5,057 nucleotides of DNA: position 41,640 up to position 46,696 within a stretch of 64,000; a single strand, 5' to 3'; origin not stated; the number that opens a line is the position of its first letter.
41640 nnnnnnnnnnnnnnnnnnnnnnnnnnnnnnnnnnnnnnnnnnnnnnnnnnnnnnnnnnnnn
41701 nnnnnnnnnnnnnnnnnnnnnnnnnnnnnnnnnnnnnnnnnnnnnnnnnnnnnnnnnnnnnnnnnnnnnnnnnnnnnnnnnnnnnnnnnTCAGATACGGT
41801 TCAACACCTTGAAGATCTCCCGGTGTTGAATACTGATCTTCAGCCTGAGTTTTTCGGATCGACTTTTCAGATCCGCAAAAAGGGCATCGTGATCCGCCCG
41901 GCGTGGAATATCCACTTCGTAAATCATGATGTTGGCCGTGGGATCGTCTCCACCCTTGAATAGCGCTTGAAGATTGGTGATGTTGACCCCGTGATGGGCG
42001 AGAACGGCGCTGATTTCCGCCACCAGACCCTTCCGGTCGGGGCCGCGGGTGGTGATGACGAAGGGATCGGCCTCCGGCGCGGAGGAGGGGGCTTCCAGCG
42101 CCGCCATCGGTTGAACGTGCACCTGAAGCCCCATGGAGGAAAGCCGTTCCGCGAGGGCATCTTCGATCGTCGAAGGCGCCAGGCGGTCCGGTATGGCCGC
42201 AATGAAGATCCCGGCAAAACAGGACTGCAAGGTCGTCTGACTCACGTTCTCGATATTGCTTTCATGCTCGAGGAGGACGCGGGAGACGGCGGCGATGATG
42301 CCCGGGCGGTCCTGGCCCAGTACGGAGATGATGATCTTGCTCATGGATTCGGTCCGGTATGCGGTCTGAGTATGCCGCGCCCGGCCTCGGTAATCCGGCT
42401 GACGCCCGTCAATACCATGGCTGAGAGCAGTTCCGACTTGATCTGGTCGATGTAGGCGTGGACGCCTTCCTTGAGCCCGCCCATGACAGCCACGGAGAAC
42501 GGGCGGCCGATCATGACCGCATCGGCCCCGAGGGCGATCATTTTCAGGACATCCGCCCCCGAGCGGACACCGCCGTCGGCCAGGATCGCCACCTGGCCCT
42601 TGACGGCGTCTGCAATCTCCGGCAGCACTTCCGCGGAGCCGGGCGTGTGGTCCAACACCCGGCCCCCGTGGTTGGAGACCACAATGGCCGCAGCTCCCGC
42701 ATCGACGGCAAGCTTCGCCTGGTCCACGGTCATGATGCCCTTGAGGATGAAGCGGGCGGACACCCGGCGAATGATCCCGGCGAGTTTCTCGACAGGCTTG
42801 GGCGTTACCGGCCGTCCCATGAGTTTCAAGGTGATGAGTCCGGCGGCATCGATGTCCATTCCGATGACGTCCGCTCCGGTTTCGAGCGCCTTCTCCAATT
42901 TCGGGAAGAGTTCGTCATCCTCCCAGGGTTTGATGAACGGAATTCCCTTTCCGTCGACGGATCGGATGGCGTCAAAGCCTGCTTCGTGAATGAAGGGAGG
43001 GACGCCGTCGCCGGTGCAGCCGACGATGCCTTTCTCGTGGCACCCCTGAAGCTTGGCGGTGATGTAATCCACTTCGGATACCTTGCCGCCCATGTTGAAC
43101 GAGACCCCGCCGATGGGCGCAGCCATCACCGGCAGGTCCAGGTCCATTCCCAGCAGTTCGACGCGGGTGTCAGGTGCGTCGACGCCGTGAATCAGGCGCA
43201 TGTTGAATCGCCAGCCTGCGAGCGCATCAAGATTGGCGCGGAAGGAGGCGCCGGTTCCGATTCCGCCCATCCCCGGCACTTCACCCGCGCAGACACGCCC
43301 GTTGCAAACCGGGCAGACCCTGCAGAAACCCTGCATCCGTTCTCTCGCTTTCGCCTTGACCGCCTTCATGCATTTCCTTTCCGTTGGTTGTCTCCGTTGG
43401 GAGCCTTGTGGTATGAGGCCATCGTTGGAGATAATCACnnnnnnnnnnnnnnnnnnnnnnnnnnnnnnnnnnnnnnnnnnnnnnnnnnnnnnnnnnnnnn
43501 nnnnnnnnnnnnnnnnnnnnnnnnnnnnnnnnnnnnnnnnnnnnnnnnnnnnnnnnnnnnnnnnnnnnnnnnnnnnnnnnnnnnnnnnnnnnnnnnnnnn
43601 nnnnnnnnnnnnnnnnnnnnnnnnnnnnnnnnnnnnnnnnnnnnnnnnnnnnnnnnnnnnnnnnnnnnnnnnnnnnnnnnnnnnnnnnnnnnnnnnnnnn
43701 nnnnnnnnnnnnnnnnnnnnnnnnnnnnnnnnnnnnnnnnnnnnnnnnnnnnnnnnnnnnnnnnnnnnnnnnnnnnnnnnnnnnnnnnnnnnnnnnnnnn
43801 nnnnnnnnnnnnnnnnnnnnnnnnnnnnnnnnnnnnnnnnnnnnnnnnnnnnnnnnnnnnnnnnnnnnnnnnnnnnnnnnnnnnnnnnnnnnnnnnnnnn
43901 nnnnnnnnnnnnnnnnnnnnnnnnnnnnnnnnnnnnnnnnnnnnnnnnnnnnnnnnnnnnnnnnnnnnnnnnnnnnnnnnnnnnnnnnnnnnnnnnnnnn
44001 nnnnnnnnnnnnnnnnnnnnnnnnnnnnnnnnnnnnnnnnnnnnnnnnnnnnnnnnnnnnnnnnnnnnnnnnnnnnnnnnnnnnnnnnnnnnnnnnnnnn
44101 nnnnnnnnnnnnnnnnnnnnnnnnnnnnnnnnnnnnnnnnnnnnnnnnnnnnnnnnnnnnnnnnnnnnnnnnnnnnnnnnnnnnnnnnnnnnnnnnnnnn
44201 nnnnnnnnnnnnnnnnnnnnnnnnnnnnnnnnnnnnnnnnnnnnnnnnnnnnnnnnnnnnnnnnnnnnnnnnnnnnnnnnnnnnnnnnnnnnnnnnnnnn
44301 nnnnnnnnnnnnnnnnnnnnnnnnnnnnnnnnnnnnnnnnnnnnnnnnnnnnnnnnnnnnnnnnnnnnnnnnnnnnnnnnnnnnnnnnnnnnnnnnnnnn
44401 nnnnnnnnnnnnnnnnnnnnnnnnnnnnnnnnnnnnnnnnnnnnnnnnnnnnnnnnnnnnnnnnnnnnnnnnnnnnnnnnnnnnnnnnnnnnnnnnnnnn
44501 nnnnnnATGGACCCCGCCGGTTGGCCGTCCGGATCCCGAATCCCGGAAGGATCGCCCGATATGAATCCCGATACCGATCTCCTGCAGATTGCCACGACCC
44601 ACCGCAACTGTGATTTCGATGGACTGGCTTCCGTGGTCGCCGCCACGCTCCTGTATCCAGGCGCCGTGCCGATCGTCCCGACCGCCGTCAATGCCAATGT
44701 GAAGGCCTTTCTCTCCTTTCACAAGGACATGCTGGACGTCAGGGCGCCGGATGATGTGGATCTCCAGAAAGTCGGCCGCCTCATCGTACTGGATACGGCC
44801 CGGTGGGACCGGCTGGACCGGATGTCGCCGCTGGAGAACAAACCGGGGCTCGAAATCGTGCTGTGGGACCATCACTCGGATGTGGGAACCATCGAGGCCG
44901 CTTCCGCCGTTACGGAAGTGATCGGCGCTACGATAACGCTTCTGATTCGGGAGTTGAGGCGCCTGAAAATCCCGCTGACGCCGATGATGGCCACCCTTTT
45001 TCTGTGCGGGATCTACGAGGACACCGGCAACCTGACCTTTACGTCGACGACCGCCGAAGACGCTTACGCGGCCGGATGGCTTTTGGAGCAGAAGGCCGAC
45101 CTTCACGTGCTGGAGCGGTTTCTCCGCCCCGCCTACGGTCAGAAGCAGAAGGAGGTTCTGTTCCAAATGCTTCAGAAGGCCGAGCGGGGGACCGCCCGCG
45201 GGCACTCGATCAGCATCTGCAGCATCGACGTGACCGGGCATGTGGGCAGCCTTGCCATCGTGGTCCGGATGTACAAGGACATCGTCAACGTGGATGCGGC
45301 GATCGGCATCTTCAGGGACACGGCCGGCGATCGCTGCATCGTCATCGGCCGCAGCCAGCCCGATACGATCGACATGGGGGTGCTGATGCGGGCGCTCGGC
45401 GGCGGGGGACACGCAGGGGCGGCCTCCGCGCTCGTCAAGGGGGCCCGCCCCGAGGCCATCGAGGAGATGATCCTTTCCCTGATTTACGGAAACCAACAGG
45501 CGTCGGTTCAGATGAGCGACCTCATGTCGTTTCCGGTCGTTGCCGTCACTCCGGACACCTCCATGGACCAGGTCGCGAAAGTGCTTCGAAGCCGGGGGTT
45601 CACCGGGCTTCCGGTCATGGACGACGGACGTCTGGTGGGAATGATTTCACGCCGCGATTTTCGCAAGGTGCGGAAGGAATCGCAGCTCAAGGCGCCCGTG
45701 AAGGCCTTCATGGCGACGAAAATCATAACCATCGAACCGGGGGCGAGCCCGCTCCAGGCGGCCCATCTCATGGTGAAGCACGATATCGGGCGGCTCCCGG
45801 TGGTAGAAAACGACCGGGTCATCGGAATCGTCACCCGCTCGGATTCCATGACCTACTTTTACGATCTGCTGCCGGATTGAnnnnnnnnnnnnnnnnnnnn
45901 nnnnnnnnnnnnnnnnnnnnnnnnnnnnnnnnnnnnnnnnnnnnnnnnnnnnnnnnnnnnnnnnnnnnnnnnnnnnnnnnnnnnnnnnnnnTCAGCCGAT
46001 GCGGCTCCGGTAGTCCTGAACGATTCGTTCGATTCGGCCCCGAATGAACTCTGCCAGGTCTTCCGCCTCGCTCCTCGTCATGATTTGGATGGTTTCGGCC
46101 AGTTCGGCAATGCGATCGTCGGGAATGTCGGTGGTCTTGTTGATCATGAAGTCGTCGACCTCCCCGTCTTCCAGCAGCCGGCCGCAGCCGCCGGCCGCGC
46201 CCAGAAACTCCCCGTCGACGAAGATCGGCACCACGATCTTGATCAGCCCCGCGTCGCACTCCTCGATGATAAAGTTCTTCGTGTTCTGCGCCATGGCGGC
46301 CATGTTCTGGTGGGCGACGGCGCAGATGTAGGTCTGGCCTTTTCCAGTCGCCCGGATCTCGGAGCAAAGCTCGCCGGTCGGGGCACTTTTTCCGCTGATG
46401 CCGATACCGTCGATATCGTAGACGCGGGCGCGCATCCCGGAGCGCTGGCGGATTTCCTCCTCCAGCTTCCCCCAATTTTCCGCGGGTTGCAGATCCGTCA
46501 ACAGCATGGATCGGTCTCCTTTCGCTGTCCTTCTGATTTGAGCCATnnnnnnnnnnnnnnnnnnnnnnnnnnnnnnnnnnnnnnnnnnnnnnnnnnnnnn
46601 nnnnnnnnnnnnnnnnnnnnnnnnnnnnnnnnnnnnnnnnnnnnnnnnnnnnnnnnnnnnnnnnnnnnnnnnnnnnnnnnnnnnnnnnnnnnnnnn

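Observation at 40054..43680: Inverted arrays of a 9-bp tandem repeat bracket a three-gene cassette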

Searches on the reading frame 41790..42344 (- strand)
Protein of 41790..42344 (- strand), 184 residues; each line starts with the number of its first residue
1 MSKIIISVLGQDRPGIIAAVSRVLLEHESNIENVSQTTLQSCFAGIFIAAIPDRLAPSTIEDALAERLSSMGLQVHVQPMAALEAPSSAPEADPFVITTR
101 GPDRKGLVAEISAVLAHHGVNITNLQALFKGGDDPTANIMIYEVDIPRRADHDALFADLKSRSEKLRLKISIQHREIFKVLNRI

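Call 9: search_protein_families(library=pfam, proteins=[window:41790-42344:-])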
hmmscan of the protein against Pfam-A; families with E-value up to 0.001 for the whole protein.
window:41790-42344:- (184 aa): 6 families
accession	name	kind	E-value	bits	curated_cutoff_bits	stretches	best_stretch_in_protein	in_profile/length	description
PF13740.12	ACT_6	-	3.1e-22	78.7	23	2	4-78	3-76/76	ACT domain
PF01842.31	ACT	-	1.8e-16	60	27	2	5-39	2-36/66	ACT domain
PF13291.12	ACT_4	-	7e-12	46.3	27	2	97-160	9-70/80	ACT domain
PF24914.1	ACR10_N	-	6.5e-06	25.9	27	0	91-124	7-40/80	ACT domain-containing protein ACR10, N-terminal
PF22629.2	ACT_AHAS_ss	-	1.2e-05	25.8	27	0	6-39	1-34/67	AHAS small subunit-like ACT domain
PF13840.12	ACT_7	-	1.8e-05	24.9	27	0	6-37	9-43/65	ACT domain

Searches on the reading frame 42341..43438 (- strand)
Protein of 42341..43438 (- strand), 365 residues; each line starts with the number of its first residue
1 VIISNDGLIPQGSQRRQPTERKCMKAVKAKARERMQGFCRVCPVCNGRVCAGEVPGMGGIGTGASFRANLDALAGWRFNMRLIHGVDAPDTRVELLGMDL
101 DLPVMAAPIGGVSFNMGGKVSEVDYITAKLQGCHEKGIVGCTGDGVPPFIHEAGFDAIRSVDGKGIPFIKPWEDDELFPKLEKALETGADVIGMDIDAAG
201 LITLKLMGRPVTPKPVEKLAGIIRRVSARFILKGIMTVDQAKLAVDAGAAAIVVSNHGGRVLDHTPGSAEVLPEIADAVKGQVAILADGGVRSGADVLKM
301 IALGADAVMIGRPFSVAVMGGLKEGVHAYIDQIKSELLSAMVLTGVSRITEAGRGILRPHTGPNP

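Call 9: search_protein_families(library=pfam, proteins=[window:42341-43438:-])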
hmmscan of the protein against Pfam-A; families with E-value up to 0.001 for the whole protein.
window:42341-43438:- (365 aa): 5 families
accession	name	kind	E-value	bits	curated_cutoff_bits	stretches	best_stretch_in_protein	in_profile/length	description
PF01070.24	FMN_dh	-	5.3e-62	210.3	24.9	2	216-358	207-349/350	FMN-dependent dehydrogenase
PF01645.23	Glu_synthase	-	1e-06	28.6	20.4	1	277-317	270-310/369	Conserved region in glutamate synthase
PF03060.21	NMO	-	1.9e-06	27.9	28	1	230-316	138-227/331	Nitronate monooxygenase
PF00478.31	IMPDH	-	1.6e-05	24.5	25.6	1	273-315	198-240/345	IMP dehydrogenase / GMP reductase domain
PF01180.27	DHO_dh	-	0.00013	21.7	27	1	267-313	225-271/291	Dihydroorotate dehydrogenase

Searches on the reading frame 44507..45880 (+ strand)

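Call 9: search_protein_families(library=pfam, proteins=[window:44507-45880:+])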
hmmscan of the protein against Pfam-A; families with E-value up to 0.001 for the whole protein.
window:44507-45880:+ (457 aa): 3 families
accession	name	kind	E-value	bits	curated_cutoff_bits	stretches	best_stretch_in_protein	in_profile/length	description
PF00571.33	CBS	-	8.6e-30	103.3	24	2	337-388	2-54/57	CBS domain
PF02272.25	DHHA1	-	4.9e-08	33.8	25.9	1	243-321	12-92/102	DHHA1 domain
PF01368.27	DHH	-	7.4e-06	26.7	28.1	1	30-169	5-125/125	DHH family, N-terminal domain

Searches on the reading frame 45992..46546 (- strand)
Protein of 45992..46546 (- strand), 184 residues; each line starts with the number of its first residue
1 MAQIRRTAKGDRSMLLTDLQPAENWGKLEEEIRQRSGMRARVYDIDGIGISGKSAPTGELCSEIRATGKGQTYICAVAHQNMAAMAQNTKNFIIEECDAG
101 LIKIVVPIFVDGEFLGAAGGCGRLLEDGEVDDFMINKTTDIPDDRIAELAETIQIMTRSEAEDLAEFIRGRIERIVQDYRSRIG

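Call 73: search_protein_families(library=pfam, proteins=[window:45992-46546:-])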
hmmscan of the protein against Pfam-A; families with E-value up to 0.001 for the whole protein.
window:45992-46546:- (184 aa): 1 family
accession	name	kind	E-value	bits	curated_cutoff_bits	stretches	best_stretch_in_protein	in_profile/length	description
PF10114.15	PocR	-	6e-17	62.3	23.9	1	23-176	6-158/162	Sensory domain found in PocR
